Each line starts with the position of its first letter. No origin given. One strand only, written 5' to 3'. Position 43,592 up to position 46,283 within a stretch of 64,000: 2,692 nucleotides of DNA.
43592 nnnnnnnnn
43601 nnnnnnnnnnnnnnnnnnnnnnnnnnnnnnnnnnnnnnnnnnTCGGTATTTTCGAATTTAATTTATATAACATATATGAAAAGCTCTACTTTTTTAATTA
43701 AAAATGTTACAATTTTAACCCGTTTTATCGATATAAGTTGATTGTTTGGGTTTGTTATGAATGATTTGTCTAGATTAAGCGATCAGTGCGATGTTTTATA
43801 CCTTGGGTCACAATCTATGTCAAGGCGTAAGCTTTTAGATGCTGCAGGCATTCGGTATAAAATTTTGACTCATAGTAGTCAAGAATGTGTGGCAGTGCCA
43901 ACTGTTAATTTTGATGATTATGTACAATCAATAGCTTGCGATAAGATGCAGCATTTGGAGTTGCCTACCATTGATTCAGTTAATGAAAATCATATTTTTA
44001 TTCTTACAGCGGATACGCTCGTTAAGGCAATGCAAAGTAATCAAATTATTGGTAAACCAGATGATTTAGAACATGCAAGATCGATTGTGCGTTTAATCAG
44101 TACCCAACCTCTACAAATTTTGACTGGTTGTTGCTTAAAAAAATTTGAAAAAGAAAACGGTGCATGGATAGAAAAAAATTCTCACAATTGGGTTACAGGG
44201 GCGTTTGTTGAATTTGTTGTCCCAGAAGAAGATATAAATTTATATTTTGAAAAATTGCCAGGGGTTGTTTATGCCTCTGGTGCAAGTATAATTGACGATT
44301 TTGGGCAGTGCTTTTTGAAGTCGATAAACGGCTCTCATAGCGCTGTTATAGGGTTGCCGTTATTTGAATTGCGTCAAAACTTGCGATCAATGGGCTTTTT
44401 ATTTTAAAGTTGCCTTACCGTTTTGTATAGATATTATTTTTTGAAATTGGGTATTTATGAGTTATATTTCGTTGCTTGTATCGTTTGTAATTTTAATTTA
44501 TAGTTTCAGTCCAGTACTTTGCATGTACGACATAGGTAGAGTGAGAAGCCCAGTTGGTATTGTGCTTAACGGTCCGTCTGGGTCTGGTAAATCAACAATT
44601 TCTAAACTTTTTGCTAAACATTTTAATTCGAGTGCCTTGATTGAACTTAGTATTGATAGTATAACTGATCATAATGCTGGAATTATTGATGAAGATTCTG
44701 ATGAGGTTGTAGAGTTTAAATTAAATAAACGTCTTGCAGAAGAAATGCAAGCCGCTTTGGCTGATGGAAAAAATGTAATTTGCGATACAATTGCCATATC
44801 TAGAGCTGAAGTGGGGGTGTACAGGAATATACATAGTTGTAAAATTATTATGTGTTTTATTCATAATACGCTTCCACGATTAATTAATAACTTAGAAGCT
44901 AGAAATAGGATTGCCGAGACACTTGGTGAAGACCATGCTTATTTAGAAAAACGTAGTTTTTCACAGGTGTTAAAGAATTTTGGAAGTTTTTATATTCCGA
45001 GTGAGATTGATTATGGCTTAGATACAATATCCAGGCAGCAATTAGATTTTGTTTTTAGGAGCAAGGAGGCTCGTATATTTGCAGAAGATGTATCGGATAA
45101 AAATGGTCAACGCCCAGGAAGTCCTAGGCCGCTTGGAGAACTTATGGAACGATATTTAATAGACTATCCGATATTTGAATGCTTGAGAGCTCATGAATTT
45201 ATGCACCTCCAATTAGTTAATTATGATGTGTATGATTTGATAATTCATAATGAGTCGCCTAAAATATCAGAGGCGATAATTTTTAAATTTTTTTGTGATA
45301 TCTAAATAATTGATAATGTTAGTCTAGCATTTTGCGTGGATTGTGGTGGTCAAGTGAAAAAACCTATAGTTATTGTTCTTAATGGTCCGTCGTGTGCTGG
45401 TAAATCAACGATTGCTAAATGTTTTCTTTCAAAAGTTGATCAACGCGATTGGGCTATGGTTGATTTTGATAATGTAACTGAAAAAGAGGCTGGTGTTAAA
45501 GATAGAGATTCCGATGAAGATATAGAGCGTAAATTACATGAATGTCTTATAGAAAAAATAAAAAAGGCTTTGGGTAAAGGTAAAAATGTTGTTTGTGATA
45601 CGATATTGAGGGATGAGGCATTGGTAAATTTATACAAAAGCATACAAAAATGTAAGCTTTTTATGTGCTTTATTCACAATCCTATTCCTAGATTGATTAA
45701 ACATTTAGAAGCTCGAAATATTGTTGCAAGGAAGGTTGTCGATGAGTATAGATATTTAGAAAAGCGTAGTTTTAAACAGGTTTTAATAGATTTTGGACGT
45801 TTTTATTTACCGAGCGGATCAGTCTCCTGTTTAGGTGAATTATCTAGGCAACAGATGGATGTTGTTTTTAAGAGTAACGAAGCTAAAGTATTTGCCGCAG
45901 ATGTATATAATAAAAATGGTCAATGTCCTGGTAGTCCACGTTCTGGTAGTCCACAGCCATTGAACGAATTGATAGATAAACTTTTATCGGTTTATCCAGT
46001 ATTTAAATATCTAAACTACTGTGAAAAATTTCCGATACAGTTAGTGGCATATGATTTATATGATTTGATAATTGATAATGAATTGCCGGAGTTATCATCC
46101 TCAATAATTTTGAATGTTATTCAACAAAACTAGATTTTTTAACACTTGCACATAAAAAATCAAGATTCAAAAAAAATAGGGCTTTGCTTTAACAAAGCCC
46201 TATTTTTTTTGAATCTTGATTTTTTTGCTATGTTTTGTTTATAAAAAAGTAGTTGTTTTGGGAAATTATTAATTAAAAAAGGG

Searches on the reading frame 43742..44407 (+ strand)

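Call 11: search_protein_families(library=pfam, proteins=[window:43742-44407:+], max_evalue=0.001)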
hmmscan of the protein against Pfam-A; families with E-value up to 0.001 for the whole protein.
window:43742-44407:+ (221 aa): 1 family
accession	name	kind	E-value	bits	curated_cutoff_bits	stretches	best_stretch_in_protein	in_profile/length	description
PF02545.19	Maf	-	4.4e-27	95.4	27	1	19-216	2-186/187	Maf-like protein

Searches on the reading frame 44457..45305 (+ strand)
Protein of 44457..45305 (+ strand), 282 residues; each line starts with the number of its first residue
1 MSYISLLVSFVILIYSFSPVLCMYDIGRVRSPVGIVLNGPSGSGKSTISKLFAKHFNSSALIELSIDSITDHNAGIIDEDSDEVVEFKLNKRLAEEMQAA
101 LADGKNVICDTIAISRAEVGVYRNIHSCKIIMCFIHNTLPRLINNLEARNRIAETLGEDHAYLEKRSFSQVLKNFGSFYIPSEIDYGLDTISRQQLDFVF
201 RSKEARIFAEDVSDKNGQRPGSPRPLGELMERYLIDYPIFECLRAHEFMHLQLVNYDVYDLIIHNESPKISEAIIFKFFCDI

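Call 11: search_protein_families(library=pfam, proteins=[window:44457-45305:+], max_evalue=0.001)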
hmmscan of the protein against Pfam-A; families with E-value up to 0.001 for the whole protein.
window:44457-45305:+ (282 aa): 5 families
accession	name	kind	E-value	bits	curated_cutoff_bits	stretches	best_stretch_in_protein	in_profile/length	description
PF13671.12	AAA_33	-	7.3e-07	30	27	1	35-151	2-120/143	AAA domain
PF07931.18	CPT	-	3.2e-06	27.5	22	1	35-136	4-115/172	Chloramphenicol phosphotransferase-like protein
PF13238.12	AAA_18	-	1.4e-05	26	29.4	1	35-111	1-79/128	AAA domain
PF13521.12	AAA_28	-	1.7e-05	25.5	27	1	35-113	2-83/164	AAA domain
PF08433.16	KTI12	-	0.00038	20.5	22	1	35-113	4-80/271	Chromatin associated protein KTI12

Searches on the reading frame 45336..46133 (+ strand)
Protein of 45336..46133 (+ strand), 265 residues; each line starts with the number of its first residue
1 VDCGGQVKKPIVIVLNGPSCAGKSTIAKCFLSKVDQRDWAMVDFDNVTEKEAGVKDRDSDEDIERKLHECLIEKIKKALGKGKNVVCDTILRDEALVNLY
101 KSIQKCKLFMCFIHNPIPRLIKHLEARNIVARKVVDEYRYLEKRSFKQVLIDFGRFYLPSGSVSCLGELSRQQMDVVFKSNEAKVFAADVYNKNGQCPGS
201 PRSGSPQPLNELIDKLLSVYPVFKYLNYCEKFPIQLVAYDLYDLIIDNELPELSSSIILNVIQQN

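Call 11: search_protein_families(library=pfam, proteins=[window:45336-46133:+], max_evalue=0.001)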
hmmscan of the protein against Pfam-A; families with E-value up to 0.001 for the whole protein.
window:45336-46133:+ (265 aa): 5 families
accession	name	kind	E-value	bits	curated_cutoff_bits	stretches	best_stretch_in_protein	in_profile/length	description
PF07931.18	CPT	-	1.1e-09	38.8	22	1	12-119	3-120/172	Chloramphenicol phosphotransferase-like protein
PF13671.12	AAA_33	-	9.6e-07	29.6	27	1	12-95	1-83/143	AAA domain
PF06414.18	Zeta_toxin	-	1.6e-05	24.9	22.3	1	8-94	14-107/199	Zeta toxin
PF08433.16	KTI12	-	0.00015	21.8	22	1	13-90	4-79/271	Chromatin associated protein KTI12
PF13238.12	AAA_18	-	0.00018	22.4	29.4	1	13-94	1-84/128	AAA domain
